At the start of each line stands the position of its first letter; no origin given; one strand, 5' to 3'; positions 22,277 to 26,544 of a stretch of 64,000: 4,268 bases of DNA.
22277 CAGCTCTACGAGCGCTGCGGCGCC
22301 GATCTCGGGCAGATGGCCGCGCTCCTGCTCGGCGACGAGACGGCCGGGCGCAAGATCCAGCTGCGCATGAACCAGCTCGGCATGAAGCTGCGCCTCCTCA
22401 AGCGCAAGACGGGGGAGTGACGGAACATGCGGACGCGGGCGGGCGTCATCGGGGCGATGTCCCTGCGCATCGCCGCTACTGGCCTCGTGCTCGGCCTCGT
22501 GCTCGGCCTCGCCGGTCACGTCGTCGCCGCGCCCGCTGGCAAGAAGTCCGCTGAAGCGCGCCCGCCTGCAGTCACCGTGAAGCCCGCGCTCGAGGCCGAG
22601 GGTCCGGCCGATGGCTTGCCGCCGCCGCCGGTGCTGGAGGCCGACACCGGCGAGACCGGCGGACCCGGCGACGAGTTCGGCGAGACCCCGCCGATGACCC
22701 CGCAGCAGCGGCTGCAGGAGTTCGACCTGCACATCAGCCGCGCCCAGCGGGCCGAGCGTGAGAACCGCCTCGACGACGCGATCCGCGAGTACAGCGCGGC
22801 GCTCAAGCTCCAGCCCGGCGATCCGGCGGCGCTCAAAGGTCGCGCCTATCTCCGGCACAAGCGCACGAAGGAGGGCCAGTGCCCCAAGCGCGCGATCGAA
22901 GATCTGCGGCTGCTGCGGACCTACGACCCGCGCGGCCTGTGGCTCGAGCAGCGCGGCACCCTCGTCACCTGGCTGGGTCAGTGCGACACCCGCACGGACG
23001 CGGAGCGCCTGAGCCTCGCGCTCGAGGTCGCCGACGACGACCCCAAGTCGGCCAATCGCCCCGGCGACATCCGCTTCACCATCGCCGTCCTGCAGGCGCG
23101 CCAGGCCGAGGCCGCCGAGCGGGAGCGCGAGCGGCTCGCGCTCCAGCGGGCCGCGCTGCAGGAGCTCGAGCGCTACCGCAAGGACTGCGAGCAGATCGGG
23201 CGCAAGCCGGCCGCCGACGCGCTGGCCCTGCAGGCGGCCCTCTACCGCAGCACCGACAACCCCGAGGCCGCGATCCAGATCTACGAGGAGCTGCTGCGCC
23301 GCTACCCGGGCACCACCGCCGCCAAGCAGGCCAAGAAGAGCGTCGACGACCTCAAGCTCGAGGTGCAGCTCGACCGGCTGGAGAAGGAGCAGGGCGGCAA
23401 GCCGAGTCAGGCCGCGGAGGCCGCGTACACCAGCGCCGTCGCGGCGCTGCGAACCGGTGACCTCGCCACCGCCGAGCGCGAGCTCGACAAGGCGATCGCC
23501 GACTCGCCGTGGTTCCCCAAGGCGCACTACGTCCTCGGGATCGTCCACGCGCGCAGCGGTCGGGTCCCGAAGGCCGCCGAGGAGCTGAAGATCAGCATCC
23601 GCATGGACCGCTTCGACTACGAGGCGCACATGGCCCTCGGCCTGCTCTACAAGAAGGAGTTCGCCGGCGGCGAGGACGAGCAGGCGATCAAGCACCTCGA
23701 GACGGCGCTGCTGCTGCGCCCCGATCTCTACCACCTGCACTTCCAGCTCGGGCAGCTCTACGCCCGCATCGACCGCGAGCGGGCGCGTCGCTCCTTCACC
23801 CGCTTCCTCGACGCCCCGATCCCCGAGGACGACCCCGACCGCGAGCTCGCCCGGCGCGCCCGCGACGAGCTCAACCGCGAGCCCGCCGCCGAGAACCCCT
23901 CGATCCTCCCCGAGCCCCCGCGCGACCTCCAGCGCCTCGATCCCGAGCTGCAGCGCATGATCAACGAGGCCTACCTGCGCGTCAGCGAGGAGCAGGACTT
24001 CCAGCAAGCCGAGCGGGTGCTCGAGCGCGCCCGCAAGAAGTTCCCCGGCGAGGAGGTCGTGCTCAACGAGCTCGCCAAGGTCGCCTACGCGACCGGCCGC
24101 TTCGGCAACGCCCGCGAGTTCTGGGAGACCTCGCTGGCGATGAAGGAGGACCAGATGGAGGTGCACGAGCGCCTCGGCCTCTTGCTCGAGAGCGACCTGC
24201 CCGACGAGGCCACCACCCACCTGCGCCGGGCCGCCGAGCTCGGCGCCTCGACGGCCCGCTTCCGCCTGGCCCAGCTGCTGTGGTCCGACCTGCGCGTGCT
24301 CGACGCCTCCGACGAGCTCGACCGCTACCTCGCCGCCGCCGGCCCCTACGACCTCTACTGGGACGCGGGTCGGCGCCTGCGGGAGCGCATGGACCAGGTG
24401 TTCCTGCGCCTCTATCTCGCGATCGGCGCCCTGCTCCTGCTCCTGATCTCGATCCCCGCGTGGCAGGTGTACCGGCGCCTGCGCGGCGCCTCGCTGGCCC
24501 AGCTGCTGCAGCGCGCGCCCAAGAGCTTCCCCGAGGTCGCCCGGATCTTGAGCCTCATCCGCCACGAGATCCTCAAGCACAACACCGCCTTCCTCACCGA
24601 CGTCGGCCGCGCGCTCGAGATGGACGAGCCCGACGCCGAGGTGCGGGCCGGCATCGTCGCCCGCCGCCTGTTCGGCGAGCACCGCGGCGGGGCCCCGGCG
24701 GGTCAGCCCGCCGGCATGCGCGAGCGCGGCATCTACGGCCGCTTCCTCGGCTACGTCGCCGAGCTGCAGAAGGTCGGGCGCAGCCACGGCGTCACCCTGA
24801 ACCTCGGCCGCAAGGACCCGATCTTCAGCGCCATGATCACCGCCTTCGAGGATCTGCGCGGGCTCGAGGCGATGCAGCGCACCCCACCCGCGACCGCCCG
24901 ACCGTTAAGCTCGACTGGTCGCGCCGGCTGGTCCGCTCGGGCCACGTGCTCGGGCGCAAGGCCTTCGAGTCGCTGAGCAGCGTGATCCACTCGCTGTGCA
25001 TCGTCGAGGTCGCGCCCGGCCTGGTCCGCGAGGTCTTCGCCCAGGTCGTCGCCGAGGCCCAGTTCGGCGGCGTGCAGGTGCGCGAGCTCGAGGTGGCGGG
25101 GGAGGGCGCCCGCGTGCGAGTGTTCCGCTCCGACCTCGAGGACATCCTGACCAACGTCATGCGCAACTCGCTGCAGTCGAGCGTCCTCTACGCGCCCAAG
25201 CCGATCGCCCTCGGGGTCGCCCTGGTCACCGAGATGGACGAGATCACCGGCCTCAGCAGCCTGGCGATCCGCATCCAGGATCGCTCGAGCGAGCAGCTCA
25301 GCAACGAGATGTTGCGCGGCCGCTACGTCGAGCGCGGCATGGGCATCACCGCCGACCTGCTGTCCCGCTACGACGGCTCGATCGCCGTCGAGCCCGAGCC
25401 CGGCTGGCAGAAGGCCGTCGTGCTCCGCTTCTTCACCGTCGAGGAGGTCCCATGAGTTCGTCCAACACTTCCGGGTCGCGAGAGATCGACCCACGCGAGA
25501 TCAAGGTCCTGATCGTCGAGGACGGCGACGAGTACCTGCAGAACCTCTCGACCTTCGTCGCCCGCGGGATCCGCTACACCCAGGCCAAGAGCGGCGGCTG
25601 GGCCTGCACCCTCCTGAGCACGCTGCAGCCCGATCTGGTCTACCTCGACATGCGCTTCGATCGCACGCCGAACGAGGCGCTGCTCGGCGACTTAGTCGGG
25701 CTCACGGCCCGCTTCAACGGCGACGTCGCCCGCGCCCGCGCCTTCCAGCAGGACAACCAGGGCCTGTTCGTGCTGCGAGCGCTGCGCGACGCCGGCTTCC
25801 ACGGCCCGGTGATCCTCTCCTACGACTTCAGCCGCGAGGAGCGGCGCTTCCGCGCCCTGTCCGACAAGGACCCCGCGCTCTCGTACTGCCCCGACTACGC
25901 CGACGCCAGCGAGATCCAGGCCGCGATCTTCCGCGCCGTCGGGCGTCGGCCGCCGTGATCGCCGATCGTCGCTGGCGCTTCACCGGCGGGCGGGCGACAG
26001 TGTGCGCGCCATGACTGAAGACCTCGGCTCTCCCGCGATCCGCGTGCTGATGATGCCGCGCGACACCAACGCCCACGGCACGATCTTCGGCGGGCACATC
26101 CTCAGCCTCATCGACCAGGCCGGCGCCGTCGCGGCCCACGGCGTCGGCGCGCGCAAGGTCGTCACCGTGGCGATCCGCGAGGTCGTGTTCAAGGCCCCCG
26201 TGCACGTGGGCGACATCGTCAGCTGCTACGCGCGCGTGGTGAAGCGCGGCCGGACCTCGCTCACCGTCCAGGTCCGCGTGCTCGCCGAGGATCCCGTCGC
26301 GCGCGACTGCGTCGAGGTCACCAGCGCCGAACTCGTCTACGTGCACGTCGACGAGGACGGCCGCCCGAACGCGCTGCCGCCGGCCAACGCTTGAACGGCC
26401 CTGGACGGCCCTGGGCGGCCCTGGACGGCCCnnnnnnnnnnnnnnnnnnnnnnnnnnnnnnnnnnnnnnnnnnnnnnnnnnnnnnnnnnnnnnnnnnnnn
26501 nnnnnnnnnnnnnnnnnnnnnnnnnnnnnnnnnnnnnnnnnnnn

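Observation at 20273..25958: Sigma54 regulator followed by a split or frameshifted TPR sensor kinase: H-box on a TPR/TM protein, GHKL ATPase in the +1 frame, then an atypical receiver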

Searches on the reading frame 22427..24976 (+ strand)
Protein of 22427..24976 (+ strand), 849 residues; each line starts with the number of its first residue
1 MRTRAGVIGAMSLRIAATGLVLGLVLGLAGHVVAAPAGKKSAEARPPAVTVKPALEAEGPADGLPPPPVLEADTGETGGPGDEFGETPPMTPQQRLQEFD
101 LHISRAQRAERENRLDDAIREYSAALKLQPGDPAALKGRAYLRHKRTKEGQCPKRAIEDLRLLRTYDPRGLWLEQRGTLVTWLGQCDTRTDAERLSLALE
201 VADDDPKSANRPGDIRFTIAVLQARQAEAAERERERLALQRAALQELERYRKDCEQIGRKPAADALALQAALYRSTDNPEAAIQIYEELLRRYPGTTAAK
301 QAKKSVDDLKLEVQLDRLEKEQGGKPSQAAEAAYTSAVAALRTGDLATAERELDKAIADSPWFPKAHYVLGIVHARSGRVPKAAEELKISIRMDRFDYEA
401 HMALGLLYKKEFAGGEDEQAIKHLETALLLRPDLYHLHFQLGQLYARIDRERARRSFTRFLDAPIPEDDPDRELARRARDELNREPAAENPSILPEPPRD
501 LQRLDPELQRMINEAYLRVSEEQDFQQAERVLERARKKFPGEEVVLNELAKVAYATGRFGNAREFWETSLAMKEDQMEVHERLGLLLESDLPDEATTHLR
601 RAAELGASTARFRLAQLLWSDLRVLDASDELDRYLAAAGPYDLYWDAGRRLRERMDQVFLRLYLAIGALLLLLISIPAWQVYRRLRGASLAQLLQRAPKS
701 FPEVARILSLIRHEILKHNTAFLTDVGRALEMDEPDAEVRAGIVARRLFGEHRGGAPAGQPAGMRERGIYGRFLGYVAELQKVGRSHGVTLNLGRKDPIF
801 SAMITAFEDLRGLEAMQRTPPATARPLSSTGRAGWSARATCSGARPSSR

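Call 4: search_protein_families(library=pfam, proteins=[window:22427-24976:+], max_evalue=1)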
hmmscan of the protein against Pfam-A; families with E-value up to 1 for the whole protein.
window:22427-24976:+ (849 aa): 25 families
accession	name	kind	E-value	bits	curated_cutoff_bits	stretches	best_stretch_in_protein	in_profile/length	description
PF13414.12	TPR_11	-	4.8e-20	71.4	26.8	3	411-447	4-40/42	TPR repeat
PF07719.23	TPR_2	-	1.2e-19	69.1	27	4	100-132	2-34/34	Tetratricopeptide repeat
PF13428.12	TPR_14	-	3.9e-18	64.5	23.5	4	100-141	2-43/44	Tetratricopeptide repeat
PF13432.12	TPR_16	-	3.9e-17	62.8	32.7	5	335-393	2-60/65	Tetratricopeptide repeat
PF14559.12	TPR_19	-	1.9e-16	60.6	25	3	341-404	2-65/68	Tetratricopeptide repeat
PF13431.12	TPR_17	-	1.7e-06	28.3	24.4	0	122-146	2-26/34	Tetratricopeptide repeat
PF13176.12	TPR_7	-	2.5e-06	27.6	27.9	2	265-291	1-27/36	Tetratricopeptide repeat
PF13181.12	TPR_8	-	4.1e-06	27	25.7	1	263-294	1-32/34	Tetratricopeptide repeat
PF00515.34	TPR_1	-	6e-06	26.3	27.8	0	263-294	1-32/34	Tetratricopeptide repeat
PF13371.12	TPR_9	-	2e-05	24.9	35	1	418-481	12-71/73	Tetratricopeptide repeat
PF13174.12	TPR_6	-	2.3e-05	25.2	26.3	1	264-295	1-32/33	Tetratricopeptide repeat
PF25064.1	ARM_TT21_5th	-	5.6e-05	23.9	27.8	0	271-368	9-110/117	TT21 fifth ARM repeats domain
PF23914.1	TPR_CcmH_CycH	-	8.4e-05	22.9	42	1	505-572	83-150/158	Cytochrome c-type biogenesis protein H TPR domain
PF24575.1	TPR_Slam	-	0.00032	21.5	35.2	0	269-298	53-82/104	Surface lipoprotein assembly modifier, N-terminal TPR repeats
PF13525.12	YfiO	-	0.0058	16.9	25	0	273-310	100-137/203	Outer membrane lipoprotein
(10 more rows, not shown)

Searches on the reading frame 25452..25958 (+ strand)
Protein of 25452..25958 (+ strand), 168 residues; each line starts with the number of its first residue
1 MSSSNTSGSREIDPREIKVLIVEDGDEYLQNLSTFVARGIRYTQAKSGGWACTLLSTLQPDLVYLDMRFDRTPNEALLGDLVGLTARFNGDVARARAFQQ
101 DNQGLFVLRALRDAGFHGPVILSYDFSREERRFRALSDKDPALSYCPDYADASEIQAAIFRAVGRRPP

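Call 4: search_protein_families(library=pfam, proteins=[window:25452-25958:+], max_evalue=1)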
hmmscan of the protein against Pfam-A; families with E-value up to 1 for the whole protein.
window:25452-25958:+ (168 aa): 1 family
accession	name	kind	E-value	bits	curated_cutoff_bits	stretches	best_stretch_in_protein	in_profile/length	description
PF00072.30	Response_reg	-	0.0012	19.4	30.2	1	19-70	1-53/111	Response regulator receiver domain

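Call 30: search_protein_families(library=ncbifam, proteins=[window:25452-25958:+], max_evalue=0.1)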
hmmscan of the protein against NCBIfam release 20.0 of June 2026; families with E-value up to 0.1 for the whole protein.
window:25452-25958:+ (168 aa): 4 families
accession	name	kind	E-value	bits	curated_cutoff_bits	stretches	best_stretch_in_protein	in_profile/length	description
NF008469.0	PRK11361.1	equivalog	0.00015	20.6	714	1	18-71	6-60/461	acetoacetate metabolism transcriptional regulator AtoC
NF045717.1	DVU0259_DivK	exception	0.0061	16.7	160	1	18-69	4-56/117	DVU0259 family response regulator domain-containing protein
NF007969.0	PRK10693.1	equivalog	0.032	13.2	329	1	18-71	9-63/337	two-component system response regulator RssB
NF033791.1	ActR_PrrA_rreg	equivalog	0.037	14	250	0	18-70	3-56/173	ActR/PrrA/RegA family redox response regulator transcription factor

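Call 35: find_homologous_proteins(query=window:25452-25958:+, max_evalue=0.001)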
Query window:25452-25958:+ (168 aa): 398 proteins with E <= 0.001 among 670 candidates; the best 120 are listed.
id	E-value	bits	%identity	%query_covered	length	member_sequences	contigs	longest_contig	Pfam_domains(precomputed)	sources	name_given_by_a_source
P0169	6.5e-101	353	96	100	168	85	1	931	-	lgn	-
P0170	3.9e-91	321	94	93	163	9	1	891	-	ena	-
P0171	1.5e-83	296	88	92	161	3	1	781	PF00072.31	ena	-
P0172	9.4e-83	294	89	90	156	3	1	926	-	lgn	-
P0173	3.1e-82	292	89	91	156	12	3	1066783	-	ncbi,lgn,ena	-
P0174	8.7e-81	287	87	90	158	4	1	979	-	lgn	-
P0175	1.4e-80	287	89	89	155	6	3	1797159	-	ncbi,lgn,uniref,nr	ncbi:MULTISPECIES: hypothetical protein [Nannocystis]|uniref:Response regulatory domain-containing p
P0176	1.1e-79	284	88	90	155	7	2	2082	-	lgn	-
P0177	1.2e-79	284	87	91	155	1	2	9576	-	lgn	-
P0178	1.3e-79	283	88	89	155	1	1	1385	PF00072.31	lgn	-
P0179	1.4e-79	283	88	90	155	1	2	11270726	-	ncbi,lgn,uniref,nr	ncbi:hypothetical protein SAMN02745121_02161 [Nannocystis exedens]|uniref:Response regulatory domain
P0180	1.6e-79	283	88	89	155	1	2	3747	-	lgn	-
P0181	4.3e-79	282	86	90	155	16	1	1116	-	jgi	-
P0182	5.0e-79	282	86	90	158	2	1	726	-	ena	-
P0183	6.3e-79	281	84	90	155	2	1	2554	-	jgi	jgi:CheY-like chemotaxis protein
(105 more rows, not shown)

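Call 40: predict_structure(alignment_id=A3)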
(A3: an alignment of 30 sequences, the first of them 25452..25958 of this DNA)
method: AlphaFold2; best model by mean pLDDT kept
length: 168 residues; sequences in the alignment: 30
mean_pLDDT: 81.3   pTM: 0.77
mean pLDDT of the five models: 81.3, 80.8, 80.2, 78.7, 75.1
residues with pLDDT >= 90: 65; 70-90: 64; 50-70: 29; < 50: 10
segments of 3 or more residues with pLDDT < 50: 1-9
pLDDT, mean of each block of 10 residues (from residue 1): 44 77 77 68 89 92 87 59 78 82 87 95 90 92 92 89 86
secondary structure, 60 per line:
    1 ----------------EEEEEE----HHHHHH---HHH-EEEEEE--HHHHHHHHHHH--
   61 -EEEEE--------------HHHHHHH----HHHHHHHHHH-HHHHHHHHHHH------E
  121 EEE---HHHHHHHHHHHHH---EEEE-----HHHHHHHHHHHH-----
elements in order: E17-22 H27-32 E40-45 H48-58 E62-66 H81-87 H92-101 H103-113 E120-123 H127-139 E143-146 H152-163
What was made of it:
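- On CheY-like receiver domain (the 168-aa protein): AF2 pLDDT 81.3 (call 40).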

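Call 44: fold_search(model_id=the predicted structure, library=pdb)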
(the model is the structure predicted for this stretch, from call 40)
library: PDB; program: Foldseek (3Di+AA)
matches with E <= 10: 1533; with E <= 0.001: 188
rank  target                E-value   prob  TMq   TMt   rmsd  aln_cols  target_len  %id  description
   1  4kfc_B                5.2e-06  1.00  0.59  0.46   2.8       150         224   25  Crystal structure of a hyperactive mutant of response regulator KdpE complexed to its promoter DNA (released 2014-02-19)
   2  5hm6_A                1.8e-05  1.00  0.59  0.80   3.0       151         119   22  N-terminal domain of BfmR from Acinetobacter baumannii (released 2017-01-18)
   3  4kny_B                2.1e-05  1.00  0.58  0.44   2.7       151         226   24  Crystal structure of the response regulator KdpE complexed to DNA in an active-like conformation (released 2014-02-19)
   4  5x5j                  2.5e-05  1.00  0.61  0.83   2.5       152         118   18  Crystal structure of response regulator AdeR receiver domain (released 2017-08-30)
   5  1srr_A                2.5e-05  1.00  0.55  0.75   4.0       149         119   21  CRYSTAL STRUCTURE OF A PHOSPHATASE RESISTANT MUTANT OF SPORULATION RESPONSE REGULATOR SPO0F FROM BACILLUS SUBTILIS (released 1997-04-21)
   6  2zwm_A                2.7e-05  1.00  0.61  0.83   2.9       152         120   20  Crystal structure of YycF receiver domain from Bacillus subtilis (released 2009-07-14)
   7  3f6p                  2.7e-05  1.00  0.59  0.81   3.1       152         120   19  Crystal Structure of unphosphorelated receiver domain of YycF (released 2010-03-02)
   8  6ont                  3.1e-05  1.00  0.59  0.79   2.9       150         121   18  Structure of the Francisella response regulator 1452 receiver domain (released 2020-03-25)
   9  4l85_C                3.3e-05  1.00  0.57  0.78   3.1       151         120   23  Crystal structure of receiver domain of KdpE D52A mutant from E. coli (released 2014-02-19)
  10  1mvo                  3.5e-05  1.00  0.57  0.76   3.1       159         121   17  Crystal structure of the PhoP receiver domain from Bacillus subtilis (released 2002-10-16)
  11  6lgq_D                4.2e-05  1.00  0.58  0.45   2.9       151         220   22  The crystal complex structure of histidine kinase and response regulator (released 2020-12-09)
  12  5wq0_B                4.5e-05  1.00  0.59  0.76   3.0       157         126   18  Receiver domain of Spo0A from Paenisporosarcina sp. TG-14 (released 2017-03-22)
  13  4kny_A                4.8e-05  1.00  0.60  0.46   4.3       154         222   26  Crystal structure of the response regulator KdpE complexed to DNA in an active-like conformation (released 2014-02-19)
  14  7cci_A                5.4e-05  1.00  0.59  0.73   2.5       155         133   18  Acinetobacter baumannii response regulator AdeR with disordered N terminus (released 2021-06-23)
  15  4l85_A                5.7e-05  1.00  0.57  0.79   2.9       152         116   22  Crystal structure of receiver domain of KdpE D52A mutant from E. coli (released 2014-02-19)
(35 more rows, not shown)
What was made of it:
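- On CheY-like receiver domain (the 168-aa protein): Foldseek gives probability 1.0 and TM (target) about 0.8 to KdpE, BfmR and Spo0F receivers (call 44).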

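Call 46: search_protein_families(library=padloc, proteins=[window:25452-25958:+], max_evalue=0.01)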
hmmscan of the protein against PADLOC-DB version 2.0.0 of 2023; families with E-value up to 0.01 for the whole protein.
window:25452-25958:+ (168 aa): 1 family
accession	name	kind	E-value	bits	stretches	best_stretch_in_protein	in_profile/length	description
PDLC04725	PDC-M60B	-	0.0014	16.5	1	16-68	3-58/158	-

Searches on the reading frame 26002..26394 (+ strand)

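Call 55: search_protein_families(library=pfam, proteins=[window:26002-26394:+], max_evalue=0.01)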
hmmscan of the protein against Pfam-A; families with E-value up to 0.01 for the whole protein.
window:26002-26394:+ (130 aa): 3 families
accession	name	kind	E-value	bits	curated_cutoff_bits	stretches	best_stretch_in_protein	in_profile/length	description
PF03061.28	4HBT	-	7.8e-19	68.2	20.6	1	25-98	1-75/79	Thioesterase superfamily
PF13622.12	4HBT_3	-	5.2e-05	23.9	24.3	1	19-104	2-76/83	Acyl-CoA thioesterase N-terminal domain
PF13279.12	4HBT_2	-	0.00038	21.4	25.5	1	52-127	45-116/122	Thioesterase-like superfamily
